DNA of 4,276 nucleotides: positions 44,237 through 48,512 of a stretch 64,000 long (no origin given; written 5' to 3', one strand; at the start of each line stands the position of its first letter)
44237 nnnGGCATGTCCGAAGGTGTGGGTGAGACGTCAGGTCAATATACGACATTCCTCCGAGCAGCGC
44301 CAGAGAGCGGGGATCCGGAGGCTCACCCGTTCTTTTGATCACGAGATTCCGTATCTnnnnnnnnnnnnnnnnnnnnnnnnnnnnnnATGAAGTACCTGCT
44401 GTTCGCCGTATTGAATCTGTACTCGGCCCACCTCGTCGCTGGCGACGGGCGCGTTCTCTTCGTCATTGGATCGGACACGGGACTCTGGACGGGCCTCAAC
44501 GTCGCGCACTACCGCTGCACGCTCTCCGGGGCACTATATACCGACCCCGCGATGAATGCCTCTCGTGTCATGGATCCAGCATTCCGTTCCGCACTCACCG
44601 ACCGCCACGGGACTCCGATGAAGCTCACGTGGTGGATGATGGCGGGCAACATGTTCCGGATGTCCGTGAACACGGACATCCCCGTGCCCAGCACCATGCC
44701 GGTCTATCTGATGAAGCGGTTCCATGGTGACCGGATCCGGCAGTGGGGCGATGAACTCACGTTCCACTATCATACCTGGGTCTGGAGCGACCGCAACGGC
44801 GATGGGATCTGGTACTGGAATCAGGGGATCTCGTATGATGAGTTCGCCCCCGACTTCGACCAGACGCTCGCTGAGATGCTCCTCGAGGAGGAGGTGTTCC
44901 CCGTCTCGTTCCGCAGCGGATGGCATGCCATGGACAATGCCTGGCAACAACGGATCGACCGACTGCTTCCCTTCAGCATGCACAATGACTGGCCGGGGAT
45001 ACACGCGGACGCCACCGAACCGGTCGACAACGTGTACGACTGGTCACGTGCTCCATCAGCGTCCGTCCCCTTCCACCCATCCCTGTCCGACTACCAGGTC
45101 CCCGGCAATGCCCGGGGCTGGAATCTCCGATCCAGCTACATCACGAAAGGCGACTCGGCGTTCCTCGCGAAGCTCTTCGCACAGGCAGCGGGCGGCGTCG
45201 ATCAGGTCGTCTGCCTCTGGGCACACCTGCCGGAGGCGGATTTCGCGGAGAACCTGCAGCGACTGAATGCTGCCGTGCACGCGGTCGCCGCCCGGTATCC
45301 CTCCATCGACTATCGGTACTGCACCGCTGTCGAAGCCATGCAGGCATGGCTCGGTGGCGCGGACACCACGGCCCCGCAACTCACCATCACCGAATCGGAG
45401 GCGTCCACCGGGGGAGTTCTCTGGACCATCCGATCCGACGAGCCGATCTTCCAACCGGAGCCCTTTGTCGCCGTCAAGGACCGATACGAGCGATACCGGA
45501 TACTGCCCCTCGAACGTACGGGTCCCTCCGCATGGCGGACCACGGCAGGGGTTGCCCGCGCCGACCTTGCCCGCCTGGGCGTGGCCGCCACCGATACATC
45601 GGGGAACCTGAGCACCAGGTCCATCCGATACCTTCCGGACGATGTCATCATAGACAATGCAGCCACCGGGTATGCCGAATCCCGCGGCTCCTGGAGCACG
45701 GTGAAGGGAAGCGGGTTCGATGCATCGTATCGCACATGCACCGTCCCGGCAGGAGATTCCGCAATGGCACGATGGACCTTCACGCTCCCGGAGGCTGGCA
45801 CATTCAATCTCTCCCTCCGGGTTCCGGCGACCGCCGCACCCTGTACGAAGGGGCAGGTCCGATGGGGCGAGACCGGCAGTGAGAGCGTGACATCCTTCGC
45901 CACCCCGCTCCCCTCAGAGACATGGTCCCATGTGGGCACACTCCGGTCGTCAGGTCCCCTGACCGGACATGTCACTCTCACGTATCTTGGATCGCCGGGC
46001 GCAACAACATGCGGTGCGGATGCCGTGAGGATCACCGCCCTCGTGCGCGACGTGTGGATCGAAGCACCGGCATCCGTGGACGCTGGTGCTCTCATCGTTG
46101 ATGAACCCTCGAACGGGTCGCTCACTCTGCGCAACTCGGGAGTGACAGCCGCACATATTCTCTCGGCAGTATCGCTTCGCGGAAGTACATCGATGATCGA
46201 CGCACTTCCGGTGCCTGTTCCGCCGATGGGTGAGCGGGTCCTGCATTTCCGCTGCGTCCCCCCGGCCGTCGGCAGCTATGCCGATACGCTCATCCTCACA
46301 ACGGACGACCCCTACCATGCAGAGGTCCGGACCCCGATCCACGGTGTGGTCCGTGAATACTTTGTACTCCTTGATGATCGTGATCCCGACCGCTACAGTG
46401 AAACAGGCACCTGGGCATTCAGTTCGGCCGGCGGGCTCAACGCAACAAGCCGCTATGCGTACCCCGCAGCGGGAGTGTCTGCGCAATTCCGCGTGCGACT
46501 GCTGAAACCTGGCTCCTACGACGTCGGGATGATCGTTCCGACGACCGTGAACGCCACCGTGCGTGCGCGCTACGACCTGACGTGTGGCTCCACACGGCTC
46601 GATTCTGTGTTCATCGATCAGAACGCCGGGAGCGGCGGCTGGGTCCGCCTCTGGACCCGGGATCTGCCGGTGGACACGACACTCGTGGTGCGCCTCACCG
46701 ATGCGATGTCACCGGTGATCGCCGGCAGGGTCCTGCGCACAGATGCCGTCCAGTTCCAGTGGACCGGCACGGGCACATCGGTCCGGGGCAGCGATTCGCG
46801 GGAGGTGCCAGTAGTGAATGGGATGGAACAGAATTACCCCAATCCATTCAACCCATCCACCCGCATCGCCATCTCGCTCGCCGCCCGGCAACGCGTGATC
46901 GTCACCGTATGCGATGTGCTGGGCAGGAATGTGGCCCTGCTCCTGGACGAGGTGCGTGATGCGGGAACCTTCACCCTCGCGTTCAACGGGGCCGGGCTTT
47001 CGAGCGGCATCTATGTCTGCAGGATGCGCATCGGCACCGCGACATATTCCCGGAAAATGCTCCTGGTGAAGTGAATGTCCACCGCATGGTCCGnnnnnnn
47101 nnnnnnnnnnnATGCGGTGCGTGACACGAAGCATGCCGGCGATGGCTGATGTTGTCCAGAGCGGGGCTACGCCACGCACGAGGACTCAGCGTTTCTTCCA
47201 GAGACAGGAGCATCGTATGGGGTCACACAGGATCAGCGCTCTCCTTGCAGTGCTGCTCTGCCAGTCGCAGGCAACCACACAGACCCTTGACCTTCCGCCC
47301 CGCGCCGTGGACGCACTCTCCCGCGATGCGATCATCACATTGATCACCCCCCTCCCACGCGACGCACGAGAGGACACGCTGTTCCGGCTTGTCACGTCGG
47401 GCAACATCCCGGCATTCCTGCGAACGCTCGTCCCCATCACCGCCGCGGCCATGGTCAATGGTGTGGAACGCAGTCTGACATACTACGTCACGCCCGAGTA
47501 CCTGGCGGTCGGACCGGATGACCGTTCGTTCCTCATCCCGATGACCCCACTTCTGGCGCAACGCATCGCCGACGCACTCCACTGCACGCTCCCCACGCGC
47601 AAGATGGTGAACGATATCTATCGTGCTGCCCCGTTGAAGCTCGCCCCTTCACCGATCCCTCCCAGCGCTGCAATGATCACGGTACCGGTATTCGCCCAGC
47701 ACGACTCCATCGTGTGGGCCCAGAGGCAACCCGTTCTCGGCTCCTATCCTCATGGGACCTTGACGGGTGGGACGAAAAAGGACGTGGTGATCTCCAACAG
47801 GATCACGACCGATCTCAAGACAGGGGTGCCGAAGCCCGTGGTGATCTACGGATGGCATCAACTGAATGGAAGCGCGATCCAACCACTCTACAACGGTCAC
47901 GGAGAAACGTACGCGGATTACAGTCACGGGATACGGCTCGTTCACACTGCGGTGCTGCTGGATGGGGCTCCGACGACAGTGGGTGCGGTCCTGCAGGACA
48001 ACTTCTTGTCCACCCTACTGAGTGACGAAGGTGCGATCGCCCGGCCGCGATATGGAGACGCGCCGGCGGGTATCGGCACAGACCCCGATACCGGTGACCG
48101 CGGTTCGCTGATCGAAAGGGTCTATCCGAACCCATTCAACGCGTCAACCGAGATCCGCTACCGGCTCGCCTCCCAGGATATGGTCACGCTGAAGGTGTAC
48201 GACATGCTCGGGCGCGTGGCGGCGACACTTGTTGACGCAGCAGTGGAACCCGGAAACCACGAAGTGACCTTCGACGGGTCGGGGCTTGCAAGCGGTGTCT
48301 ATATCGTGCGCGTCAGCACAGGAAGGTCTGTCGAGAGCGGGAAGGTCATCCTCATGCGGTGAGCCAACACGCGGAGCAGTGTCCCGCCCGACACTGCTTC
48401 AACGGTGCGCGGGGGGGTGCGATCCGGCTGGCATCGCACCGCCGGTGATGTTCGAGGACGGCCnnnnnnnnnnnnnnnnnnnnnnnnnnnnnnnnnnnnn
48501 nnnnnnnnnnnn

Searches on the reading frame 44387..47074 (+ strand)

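Call 57: search_protein_families(library=pfam, proteins=[window:44387-47074:+], max_evalue=0.00001)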
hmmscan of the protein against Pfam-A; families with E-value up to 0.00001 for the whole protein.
window:44387-47074:+ (895 aa): 2 families
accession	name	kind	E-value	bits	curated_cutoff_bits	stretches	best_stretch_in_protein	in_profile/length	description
PF25275.1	Golvesin_C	-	8.8e-20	71.6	31.6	2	661-790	2-130/132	Golvesin C-terminal domain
PF18962.6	Por_Secre_tail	-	2.3e-06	28.2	27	1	817-891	2-73/75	Secretion system C-terminal sorting domain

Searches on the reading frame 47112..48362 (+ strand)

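Call 57: search_protein_families(library=pfam, proteins=[window:47112-48362:+], max_evalue=0.00001)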
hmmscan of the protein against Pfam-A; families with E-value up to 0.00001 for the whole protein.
window:47112-48362:+ (416 aa): 1 family
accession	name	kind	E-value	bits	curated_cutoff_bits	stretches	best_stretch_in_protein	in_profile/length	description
PF18962.6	Por_Secre_tail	-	2.8e-10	40.8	27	1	337-413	1-74/75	Secretion system C-terminal sorting domain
